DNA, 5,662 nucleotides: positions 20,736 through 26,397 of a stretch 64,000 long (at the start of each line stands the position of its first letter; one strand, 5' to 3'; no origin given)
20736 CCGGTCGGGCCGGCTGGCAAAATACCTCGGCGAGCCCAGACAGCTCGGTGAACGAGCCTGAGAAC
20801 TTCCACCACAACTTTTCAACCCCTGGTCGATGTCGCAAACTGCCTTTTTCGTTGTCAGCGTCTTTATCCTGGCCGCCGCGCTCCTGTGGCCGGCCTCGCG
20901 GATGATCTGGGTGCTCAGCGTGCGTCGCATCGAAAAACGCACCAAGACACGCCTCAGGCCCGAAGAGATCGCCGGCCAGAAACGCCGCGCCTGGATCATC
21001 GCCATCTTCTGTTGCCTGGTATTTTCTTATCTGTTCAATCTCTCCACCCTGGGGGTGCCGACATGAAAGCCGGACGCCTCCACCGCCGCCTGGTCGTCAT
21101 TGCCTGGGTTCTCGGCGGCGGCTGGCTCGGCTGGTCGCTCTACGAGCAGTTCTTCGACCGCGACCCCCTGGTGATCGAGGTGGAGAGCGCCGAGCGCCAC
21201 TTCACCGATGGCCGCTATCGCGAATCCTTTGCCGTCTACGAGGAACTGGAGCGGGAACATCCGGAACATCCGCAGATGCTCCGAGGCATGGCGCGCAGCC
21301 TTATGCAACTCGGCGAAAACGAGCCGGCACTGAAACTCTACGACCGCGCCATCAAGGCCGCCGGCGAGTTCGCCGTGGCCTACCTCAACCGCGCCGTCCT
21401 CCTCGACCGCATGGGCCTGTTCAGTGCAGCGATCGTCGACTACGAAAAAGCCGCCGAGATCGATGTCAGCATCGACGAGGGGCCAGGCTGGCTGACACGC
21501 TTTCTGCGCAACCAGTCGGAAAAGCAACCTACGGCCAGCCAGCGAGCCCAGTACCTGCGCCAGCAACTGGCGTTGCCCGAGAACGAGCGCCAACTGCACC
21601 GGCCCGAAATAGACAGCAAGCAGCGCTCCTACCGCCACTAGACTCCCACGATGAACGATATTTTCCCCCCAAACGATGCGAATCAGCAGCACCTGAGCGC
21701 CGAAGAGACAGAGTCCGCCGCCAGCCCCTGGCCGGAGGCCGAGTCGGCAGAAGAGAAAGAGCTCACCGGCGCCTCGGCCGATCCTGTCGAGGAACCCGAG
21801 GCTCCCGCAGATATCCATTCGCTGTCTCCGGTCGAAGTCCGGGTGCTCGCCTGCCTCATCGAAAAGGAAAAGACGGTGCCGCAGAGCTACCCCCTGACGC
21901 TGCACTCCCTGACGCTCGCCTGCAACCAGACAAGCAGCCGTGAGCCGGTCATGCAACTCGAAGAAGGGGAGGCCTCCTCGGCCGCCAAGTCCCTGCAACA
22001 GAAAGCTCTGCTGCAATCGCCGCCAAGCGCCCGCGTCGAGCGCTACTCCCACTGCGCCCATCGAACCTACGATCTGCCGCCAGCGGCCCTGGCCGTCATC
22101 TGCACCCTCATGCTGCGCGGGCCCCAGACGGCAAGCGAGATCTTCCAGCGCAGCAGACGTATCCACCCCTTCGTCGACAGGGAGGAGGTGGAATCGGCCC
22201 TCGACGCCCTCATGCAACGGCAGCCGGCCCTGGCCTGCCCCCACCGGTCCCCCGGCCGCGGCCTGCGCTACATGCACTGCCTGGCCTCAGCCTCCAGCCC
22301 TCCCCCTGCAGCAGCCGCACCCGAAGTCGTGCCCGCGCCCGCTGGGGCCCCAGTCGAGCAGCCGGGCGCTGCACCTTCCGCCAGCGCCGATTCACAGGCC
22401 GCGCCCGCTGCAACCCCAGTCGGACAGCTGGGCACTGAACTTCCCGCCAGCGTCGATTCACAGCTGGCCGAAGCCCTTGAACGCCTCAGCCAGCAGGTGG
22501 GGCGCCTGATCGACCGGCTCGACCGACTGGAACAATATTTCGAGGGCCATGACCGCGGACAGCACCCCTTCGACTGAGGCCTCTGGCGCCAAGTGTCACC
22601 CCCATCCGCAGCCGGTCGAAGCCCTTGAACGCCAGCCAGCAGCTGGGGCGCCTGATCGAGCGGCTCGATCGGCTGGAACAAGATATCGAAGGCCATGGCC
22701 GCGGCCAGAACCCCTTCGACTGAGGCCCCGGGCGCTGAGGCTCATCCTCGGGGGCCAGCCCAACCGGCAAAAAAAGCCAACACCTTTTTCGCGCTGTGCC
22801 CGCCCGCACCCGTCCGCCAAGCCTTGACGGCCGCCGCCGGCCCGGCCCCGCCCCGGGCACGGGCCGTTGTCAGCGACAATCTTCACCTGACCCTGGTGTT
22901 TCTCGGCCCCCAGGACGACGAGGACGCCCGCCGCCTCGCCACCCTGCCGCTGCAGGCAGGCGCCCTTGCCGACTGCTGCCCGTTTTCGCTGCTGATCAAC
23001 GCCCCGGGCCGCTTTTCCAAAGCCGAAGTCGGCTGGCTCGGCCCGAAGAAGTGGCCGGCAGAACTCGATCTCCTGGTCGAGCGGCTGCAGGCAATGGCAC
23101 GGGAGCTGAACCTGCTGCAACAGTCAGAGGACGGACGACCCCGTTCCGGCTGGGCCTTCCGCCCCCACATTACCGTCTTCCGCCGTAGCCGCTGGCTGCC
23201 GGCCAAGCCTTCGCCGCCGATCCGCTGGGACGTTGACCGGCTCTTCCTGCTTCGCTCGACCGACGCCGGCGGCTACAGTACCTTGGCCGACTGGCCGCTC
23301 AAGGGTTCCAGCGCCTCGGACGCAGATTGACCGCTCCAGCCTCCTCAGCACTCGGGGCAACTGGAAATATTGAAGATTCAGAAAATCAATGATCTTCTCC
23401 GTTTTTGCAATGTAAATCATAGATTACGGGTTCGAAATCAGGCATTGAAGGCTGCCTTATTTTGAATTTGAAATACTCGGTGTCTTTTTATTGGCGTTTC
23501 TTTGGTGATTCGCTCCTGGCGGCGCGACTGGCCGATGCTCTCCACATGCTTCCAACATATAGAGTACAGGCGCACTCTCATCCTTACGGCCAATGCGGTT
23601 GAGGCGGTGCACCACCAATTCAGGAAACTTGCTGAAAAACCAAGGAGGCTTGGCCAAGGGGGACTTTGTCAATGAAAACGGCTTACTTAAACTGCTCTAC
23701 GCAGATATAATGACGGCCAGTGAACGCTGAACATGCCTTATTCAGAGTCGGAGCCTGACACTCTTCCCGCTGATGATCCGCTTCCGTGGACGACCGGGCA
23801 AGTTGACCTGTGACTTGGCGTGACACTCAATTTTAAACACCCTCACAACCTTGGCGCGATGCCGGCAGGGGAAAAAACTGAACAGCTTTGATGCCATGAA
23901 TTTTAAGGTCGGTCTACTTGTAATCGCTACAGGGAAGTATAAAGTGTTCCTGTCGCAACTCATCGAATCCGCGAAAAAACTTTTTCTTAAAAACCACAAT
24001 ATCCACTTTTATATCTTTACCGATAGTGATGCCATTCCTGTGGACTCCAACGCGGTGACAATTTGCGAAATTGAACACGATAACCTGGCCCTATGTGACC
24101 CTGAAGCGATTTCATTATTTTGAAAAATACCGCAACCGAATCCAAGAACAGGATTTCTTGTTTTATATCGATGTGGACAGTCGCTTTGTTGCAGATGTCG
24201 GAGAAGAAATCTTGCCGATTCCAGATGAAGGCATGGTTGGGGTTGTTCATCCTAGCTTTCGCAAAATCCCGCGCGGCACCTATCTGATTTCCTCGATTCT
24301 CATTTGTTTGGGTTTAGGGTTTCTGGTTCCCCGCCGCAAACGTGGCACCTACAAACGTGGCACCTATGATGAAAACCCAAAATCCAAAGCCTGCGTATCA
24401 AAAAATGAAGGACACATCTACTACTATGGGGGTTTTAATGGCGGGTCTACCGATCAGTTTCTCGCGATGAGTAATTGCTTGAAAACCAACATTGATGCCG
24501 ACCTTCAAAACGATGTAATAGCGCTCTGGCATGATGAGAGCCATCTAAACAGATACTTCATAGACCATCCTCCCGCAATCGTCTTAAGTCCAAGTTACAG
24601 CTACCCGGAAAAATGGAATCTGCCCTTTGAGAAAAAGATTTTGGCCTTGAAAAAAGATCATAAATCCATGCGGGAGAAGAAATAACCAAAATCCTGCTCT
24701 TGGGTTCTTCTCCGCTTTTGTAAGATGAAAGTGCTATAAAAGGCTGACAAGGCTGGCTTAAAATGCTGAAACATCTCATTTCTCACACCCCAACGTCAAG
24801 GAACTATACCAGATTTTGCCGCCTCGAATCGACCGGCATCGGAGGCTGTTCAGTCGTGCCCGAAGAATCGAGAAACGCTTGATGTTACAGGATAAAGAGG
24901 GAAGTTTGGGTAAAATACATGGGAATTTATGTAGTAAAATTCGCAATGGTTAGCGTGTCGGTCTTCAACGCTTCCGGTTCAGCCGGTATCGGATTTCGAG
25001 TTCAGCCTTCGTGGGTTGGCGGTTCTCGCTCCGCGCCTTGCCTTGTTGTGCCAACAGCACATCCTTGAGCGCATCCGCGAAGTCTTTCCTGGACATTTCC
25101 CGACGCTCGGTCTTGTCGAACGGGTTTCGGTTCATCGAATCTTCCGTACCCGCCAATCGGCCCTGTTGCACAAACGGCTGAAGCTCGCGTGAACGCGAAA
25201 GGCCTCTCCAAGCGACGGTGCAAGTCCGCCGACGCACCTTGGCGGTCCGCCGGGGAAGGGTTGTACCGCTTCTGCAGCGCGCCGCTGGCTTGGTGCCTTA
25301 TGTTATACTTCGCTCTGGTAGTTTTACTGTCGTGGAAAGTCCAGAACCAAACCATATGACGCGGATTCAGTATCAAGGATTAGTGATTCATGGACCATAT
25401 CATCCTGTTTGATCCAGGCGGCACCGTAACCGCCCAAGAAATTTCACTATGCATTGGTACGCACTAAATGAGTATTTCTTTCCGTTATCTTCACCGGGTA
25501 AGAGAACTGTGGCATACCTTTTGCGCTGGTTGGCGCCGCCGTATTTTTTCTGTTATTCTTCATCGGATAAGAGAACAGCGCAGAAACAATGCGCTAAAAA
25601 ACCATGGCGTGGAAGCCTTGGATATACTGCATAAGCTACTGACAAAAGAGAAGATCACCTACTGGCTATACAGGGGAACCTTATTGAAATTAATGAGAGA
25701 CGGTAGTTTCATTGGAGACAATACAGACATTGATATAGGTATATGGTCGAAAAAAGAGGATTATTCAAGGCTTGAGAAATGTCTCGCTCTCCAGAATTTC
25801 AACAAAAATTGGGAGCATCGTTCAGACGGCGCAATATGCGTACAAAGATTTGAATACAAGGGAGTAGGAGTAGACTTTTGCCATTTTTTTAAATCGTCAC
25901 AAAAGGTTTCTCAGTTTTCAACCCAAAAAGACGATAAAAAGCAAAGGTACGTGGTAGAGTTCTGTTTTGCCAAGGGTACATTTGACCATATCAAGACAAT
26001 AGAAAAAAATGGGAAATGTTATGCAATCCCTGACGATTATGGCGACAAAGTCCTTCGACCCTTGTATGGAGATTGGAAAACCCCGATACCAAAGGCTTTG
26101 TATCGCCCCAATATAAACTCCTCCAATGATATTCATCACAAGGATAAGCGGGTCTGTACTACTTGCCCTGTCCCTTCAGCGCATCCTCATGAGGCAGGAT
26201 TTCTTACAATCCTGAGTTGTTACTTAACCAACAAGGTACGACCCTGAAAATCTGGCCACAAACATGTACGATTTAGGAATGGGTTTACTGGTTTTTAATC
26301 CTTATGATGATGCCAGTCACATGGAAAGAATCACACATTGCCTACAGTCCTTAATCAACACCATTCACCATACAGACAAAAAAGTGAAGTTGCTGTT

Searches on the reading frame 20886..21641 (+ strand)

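Call 10: search_protein_families(library=pfam, proteins=[window:20886-21641:+], max_evalue=0.001)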
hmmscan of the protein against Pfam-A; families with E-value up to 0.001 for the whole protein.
window:20886-21641:+ (251 aa): 10 families
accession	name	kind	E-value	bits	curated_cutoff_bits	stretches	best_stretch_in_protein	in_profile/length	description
PF00515.34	TPR_1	-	2.9e-10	40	27.8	1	163-193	1-31/34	Tetratricopeptide repeat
PF13432.12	TPR_16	-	1.1e-09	39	32.7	2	102-158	4-60/65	Tetratricopeptide repeat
PF07719.23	TPR_2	-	1.1e-07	31.9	27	0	164-193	2-31/34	Tetratricopeptide repeat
PF13428.12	TPR_14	-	2.3e-07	31.3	23.5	0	130-171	2-43/44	Tetratricopeptide repeat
PF14559.12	TPR_19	-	8.2e-07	29.7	25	1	107-161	3-57/68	Tetratricopeptide repeat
PF13424.12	TPR_12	-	2.8e-06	27.8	30.1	0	111-159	26-75/77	Tetratricopeptide repeat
PF13181.12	TPR_8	-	3.4e-06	27.2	25.7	0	165-193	3-31/34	Tetratricopeptide repeat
PF24575.1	TPR_Slam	-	3.6e-05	24.6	35.2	1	84-148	36-100/104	Surface lipoprotein assembly modifier, N-terminal TPR repeats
PF13174.12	TPR_6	-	7.8e-05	23.5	26.3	0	135-157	6-28/33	Tetratricopeptide repeat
PF13414.12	TPR_11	-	9.3e-05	22.5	26.8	0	138-177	3-42/42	TPR repeat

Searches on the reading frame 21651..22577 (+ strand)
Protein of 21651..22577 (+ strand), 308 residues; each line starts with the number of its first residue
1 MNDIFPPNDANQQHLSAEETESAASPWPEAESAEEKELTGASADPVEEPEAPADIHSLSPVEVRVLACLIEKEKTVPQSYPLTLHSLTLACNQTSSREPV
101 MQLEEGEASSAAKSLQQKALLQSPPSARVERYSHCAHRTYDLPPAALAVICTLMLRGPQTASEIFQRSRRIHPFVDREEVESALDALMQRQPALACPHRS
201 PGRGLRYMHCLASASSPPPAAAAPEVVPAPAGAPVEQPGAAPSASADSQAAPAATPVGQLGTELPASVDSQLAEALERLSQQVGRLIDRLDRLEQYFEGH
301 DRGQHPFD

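Call 10: search_protein_families(library=pfam, proteins=[window:21651-22577:+], max_evalue=0.001)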
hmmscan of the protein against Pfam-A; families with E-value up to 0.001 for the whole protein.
window:21651-22577:+ (308 aa): 1 family
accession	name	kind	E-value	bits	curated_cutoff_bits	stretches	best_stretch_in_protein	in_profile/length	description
PF04337.18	DUF480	-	3.1e-50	170.6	25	1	58-202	1-148/149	Protein of unknown function, DUF480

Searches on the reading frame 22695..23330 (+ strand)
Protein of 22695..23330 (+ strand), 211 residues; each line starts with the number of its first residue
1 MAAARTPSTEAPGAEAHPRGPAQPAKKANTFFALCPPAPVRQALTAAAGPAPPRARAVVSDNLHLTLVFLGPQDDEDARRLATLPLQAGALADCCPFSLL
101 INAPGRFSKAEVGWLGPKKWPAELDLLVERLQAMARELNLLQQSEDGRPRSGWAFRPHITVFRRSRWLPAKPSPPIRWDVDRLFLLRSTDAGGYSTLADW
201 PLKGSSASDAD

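Call 10: search_protein_families(library=pfam, proteins=[window:22695-23330:+], max_evalue=0.001)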
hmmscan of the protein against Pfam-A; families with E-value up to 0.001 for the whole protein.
window:22695-23330:+ (211 aa): 2 families
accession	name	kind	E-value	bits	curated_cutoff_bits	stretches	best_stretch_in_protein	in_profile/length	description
PF13563.12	2_5_RNA_ligase2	-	8.2e-10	39.4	27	1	61-190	24-150/152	2'-5' RNA ligase superfamily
PF02834.22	LigT_PEase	-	9.6e-07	29.3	23.3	0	36-81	3-53/87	LigT like Phosphoesterase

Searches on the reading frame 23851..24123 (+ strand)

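Call 71: search_protein_families(library=pfam, proteins=[window:23851-24123:+], max_evalue=0.001)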
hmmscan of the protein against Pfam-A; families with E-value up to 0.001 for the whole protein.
window:23851-24123:+ (90 aa): 1 family
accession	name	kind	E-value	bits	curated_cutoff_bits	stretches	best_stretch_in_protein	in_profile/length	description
PF03414.19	Glyco_transf_6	-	1.7e-10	40.6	25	1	12-62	69-120/313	Glycosyltransferase family 6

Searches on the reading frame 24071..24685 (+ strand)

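Call 10: search_protein_families(library=pfam, proteins=[window:24071-24685:+], max_evalue=0.001)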
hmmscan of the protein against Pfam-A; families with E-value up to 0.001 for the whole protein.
window:24071-24685:+ (204 aa): 1 family
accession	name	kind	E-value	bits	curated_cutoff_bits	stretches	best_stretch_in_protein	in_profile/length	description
PF03414.19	Glyco_transf_6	-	6.5e-30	104.4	25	2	96-200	204-311/313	Glycosyltransferase family 6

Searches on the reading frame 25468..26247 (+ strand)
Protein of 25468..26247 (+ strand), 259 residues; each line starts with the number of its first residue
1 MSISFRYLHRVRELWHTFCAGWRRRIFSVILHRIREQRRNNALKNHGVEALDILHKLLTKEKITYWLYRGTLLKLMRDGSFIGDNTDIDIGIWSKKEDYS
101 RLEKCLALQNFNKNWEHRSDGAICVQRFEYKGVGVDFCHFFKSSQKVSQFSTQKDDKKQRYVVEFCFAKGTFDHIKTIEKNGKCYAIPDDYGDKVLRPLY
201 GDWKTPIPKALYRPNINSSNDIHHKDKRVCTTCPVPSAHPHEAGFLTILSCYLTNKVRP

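Call 10: search_protein_families(library=pfam, proteins=[window:25468-26247:+], max_evalue=0.001)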
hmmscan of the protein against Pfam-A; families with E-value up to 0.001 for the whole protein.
window:25468-26247:+ (259 aa): 1 family
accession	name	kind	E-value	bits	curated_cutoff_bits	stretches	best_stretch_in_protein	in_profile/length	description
PF04991.19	LicD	-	7.7e-06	26.6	22.6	1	60-109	3-49/227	LicD family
